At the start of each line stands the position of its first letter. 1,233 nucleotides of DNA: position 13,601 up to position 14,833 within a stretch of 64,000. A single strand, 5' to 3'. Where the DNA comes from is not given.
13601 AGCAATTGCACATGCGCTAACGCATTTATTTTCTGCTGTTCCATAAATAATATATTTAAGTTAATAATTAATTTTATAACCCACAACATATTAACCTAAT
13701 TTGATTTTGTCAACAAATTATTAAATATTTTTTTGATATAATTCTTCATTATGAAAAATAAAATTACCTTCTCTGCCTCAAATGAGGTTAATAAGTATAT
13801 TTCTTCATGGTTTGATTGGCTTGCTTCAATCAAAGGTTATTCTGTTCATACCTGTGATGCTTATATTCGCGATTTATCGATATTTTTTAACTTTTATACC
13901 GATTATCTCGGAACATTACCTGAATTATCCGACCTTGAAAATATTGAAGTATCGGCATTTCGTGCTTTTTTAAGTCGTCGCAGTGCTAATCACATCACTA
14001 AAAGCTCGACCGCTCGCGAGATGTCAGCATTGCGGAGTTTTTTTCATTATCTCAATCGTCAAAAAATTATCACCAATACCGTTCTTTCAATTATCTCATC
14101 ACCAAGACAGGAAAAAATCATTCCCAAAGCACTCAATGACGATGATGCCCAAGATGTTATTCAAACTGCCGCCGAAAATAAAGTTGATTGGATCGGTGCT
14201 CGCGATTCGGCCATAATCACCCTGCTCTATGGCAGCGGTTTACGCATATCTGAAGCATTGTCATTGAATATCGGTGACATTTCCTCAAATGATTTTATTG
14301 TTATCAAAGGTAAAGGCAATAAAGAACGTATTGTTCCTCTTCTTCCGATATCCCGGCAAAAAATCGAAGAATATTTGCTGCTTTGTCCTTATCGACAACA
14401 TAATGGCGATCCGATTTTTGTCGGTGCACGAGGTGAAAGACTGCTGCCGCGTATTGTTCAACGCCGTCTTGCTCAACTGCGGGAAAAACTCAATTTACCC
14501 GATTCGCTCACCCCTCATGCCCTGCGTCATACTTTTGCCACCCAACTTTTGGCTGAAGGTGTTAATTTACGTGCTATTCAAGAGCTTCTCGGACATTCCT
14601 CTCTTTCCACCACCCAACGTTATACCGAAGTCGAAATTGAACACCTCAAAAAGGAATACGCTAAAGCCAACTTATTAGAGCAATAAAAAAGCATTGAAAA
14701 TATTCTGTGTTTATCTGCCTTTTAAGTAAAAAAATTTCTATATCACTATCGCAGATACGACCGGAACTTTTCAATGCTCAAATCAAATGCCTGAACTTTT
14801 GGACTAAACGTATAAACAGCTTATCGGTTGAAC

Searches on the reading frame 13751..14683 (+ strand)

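Call 91: search_protein_families(library=pfam, proteins=[window:13751-14683:+], max_evalue=0.01)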
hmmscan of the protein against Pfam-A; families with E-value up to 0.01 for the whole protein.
window:13751-14683:+ (311 aa): 3 families
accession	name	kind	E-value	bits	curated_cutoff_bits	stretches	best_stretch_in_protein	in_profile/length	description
PF00589.27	Phage_integrase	-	3.3e-39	134.9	27.1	1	128-295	3-169/172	Phage integrase family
PF02899.23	Phage_int_SAM_1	-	2e-15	57.3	22.3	1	17-105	1-83/83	Phage integrase, N-terminal SAM-like domain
PF13495.12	Phage_int_SAM_4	-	0.00043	21.1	27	1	27-105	11-82/85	Phage integrase, N-terminal SAM-like domain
